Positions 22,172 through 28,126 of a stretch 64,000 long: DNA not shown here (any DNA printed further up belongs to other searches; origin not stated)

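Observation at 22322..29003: K+ channel gene tightly coupled to a giant helicase-nuclease in a low-G+C island: candidate two-gene defence module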

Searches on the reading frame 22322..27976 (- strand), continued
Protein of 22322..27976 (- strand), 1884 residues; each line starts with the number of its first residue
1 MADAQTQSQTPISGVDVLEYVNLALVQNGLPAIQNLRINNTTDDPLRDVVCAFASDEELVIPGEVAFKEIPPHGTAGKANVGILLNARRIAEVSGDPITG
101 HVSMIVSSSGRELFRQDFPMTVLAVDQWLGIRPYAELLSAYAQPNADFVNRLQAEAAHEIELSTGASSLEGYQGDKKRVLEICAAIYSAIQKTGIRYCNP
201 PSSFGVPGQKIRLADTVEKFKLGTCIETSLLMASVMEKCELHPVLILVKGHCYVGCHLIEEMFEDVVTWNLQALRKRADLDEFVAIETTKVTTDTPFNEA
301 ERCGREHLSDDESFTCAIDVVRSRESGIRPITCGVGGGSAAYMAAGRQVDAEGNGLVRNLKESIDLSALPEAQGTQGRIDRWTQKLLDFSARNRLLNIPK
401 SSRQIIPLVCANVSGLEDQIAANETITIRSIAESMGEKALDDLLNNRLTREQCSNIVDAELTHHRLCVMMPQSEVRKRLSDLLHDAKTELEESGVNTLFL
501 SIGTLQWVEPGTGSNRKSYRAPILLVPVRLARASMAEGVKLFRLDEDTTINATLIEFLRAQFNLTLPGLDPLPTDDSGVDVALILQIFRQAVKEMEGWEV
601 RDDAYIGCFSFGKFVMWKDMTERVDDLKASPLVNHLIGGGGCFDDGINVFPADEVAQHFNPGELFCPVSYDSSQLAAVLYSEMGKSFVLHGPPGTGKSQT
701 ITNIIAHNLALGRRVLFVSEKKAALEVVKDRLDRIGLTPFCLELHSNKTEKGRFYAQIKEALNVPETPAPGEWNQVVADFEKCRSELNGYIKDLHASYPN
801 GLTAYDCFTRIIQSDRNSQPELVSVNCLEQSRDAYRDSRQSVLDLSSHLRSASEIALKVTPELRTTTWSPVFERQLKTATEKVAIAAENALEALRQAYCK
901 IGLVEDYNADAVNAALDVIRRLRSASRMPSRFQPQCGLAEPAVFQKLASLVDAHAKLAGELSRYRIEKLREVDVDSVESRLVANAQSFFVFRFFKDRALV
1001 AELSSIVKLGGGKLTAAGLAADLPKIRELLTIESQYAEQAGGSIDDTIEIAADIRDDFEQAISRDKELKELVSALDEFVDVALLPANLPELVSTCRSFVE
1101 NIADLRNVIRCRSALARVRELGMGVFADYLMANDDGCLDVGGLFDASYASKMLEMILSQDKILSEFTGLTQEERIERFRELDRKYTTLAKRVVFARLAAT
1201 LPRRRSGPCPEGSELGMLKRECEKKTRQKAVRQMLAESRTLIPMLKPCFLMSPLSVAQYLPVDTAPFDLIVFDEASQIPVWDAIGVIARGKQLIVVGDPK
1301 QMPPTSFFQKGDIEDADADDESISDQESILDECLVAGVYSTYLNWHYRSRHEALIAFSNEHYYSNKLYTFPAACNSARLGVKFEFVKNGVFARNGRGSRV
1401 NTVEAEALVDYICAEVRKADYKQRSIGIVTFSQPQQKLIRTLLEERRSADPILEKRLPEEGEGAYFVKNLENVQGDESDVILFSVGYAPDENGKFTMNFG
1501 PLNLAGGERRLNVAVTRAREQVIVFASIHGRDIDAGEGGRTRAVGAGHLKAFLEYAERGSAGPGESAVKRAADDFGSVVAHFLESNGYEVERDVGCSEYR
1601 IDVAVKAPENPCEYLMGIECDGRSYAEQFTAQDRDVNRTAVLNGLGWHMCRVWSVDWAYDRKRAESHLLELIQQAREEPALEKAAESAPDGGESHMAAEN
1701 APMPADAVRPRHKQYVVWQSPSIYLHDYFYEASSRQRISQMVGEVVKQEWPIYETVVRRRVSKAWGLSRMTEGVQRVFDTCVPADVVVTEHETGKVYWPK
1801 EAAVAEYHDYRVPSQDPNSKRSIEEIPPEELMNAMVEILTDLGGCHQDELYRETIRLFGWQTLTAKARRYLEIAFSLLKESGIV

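Call 72: search_protein_families(library=padloc, proteins=[L055:15720-18161:+, L058:6174-7094:+, L001:7509-7910:+], max_evalue=0.001)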
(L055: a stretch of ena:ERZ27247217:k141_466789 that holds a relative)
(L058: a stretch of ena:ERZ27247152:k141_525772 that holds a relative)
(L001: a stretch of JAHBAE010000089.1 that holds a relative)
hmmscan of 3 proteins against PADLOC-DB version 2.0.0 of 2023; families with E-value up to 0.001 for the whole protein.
L055:15720-18161:+ (813 aa): 0 families

L058:6174-7094:+ (306 aa): 0 families

L001:7509-7910:+ (133 aa): 1 family
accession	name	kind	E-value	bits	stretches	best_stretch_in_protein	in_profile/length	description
PDLC03650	REase_III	-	5.9e-22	75.9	1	17-123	786-894/898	Type III restriction enzyme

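Call 83: find_encoding_contigs(protein=P0121, flank=3000, max_places=3)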
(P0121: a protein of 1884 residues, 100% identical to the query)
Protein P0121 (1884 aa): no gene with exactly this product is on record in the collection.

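Call 86: search_protein_families(library=ncbifam, proteins=[L021:5941-11457:+, L026:5944-11454:+, L007:5806-10677:+, L012:5977-9993:+, L002:2277-7928:+], max_evalue=1e-50)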
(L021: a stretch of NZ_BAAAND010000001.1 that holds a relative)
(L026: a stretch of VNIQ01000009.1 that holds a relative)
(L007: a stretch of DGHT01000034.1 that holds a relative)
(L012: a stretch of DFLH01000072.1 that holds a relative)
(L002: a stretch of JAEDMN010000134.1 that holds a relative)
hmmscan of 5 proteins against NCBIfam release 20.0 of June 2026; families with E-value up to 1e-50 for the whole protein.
L021:5941-11457:+ (1838 aa): 2 families
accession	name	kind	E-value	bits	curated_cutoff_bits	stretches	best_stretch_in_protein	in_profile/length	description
NF058533.1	antiphage_ProA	equivalog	0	1200.8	1500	2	921-1803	992-1903/1903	anti-phage protein ProA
NF042953.1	Hhe_antiphage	equivalog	2.3e-243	811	2000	2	1050-1621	1109-1681/1797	DUF4011 domain-containing anti-phage protein Hhe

L026:5944-11454:+ (1836 aa): 2 families
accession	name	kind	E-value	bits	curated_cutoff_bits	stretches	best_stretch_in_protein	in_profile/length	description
NF058533.1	antiphage_ProA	equivalog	0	1167.7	1500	2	630-1801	850-1903/1903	anti-phage protein ProA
NF042953.1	Hhe_antiphage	equivalog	1.7e-236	788.3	2000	1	113-1607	127-1672/1797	DUF4011 domain-containing anti-phage protein Hhe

L007:5806-10677:+ (1623 aa): 2 families
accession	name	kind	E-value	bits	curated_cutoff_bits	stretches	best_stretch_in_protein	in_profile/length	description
NF058533.1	antiphage_ProA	equivalog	0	1557.7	1500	1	50-1598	342-1901/1903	anti-phage protein ProA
NF042953.1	Hhe_antiphage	equivalog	1e-231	772.4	2000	2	850-1428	1118-1690/1797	DUF4011 domain-containing anti-phage protein Hhe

L012:5977-9993:+ (1338 aa): 2 families
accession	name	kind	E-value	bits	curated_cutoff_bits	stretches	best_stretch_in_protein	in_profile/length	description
NF058533.1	antiphage_ProA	equivalog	0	1376.8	1500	2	573-1317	1147-1901/1903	anti-phage protein ProA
NF042953.1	Hhe_antiphage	equivalog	1.2e-219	732.4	2000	2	579-1141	1127-1684/1797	DUF4011 domain-containing anti-phage protein Hhe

L002:2277-7928:+ (1883 aa): 2 families
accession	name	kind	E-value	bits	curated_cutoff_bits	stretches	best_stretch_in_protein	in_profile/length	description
NF058533.1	antiphage_ProA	equivalog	0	1789.7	1500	2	1063-1860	1097-1902/1903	anti-phage protein ProA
NF042953.1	Hhe_antiphage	equivalog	4.7e-227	757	2000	2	1095-1680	1110-1689/1797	DUF4011 domain-containing anti-phage protein Hhe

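Call 87: search_dna_similar(query=window:22322-27976:-, collection=plasmids, mode=protein, max_rows=25, max_evalue=1e-30)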
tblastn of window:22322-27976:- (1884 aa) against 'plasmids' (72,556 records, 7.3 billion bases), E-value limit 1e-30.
Records with a match: 459; places in all: 479; records where one place covers at least 80% of the query: 50.
Best place of each record, by identity: <60% 459.
By first word of the organism name: Klebsiella 238; Ralstonia 105; Rhizobium 19; Acinetobacter 15; Raoultella 11; Mesorhizobium 6; Paracoccus 6; Vibrio 5; Thioclava 4; Paraburkholderia 3; and 38 more.
By predicted mobility (MOB-suite, as given by PLSDB): conjugative 209; non-mobilizable 134; mobilizable 116.
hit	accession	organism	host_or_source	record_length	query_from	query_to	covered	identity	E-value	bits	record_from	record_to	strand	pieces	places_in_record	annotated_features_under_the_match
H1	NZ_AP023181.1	Paraburkholderia sp. PGU19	Physopelta gutta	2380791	21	1884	92%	36.7%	4e-144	985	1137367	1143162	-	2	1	none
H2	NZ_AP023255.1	Mesorhizobium sp. 131-3-5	Lotus japonicus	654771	3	1875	92%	34.6%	4e-125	891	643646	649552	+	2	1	DUF3320 domain-containing protein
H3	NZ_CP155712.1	Klebsiella quasipneumoniae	Homo sapiens,urine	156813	27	1830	96%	33.2%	0e+0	856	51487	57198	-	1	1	DUF3320 domain-containing protein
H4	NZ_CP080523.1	Mesorhizobium sp. AR10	Astragalus sp.,Cell culture,root nodule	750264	8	1876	93%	34.1%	5e-113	807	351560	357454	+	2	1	DUF3320 domain-containing protein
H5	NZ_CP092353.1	Rhizobium sp. C104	Cell culture,nodule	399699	7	1831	97%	32.6%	0e+0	805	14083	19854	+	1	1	DUF3320 domain-containing protein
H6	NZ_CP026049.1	Raoultella planticola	Homo sapiens,G-tube swab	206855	27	1830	96%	33.0%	0e+0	854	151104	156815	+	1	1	DUF3320 domain-containing protein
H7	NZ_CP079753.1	Raoultella ornithinolytica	cell culture,urine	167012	27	1830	96%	33.0%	0e+0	854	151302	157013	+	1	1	DUF3320 domain-containing protein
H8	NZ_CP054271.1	Raoultella ornithinolytica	Sus scrofa domesticus,Whole ...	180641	27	1830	96%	33.0%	0e+0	854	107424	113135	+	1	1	DUF3320 domain-containing protein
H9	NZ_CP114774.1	Raoultella planticola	Homo sapiens,cell ...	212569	27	1830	96%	33.0%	0e+0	854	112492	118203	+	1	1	DUF3320 domain-containing protein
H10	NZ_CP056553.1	Enterobacter sp. RHBSTW-00422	culture,Freshwater sample from ...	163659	27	1830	96%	33.0%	0e+0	854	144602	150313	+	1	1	DUF3320 domain-containing protein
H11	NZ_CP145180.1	Raoultella ornithinolytica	Hospital waste water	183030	27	1830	96%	33.0%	0e+0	854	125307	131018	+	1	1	DUF3320 domain-containing protein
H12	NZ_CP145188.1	Raoultella ornithinolytica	-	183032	27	1830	96%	33.0%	0e+0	854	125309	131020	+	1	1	DUF3320 domain-containing protein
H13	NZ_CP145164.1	Raoultella ornithinolytica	-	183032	27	1830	96%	33.0%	0e+0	854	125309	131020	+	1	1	DUF3320 domain-containing protein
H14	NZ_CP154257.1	Raoultella planticola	male,sputum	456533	27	1830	96%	33.0%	0e+0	854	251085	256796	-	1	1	DUF3320 domain-containing protein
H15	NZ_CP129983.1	Klebsiella variicola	-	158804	27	1830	96%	32.9%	0e+0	857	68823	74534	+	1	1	DUF3320 domain-containing protein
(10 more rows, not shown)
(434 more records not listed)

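Call 88: get_annotated_region(hit=H3, flank=5000)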
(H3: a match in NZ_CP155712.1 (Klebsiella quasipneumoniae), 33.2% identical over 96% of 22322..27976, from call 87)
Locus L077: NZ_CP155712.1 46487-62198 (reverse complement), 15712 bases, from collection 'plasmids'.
description: Klebsiella quasipneumoniae strain 397 plasmid p397-1, complete sequence
organism: Klebsiella quasipneumoniae (NCBI taxid 1463165)
taxonomy: Bacteria; Pseudomonadota; Gammaproteobacteria; Enterobacterales; Enterobacteriaceae; Klebsiella; Klebsiella quasipneumoniae
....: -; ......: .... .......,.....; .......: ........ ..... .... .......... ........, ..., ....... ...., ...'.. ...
typing (MOB-suite, as given by PLSDB): mobilizable; replicon IncFIB; relaxase MOBH
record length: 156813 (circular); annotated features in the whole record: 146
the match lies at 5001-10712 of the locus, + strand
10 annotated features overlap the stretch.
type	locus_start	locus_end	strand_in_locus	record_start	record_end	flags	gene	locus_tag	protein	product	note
CDS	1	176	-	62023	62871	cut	-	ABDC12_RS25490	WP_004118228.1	ABC transporter permease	-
CDS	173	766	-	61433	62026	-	-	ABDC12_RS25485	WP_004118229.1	ANTAR domain-containing protein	-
CDS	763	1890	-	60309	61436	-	-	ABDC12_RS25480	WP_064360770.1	transporter substrate-binding protein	-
CDS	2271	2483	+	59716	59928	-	-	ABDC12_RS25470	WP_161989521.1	hypothetical protein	-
CDS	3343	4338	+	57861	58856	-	-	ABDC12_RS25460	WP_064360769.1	IS110 family transposase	-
CDS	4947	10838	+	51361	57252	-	-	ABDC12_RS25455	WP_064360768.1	DUF3320 domain-containing protein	-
CDS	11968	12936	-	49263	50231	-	-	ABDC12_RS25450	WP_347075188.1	IS5 family transposase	-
CDS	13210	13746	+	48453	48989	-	-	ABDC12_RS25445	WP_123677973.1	hypothetical protein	-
CDS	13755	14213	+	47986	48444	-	-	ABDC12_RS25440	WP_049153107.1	type II toxin-antitoxin system YafO family toxin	-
CDS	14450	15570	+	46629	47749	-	-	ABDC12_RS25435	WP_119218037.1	IS3 family transposase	-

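Call 89: search_protein_families(library=ncbifam, proteins=[L077:4947-10838:+], max_evalue=1e-50)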
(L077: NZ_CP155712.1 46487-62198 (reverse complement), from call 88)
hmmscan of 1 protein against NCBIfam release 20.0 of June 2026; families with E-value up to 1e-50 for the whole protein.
L077:4947-10838:+ (1963 aa): 2 families
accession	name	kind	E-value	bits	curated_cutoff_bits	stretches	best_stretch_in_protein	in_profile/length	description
NF058533.1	antiphage_ProA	equivalog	0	2224.9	1500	1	15-1947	2-1903/1903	anti-phage protein ProA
NF042953.1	Hhe_antiphage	equivalog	6.7e-248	826.1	2000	2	1037-1735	1015-1706/1797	DUF4011 domain-containing anti-phage protein Hhe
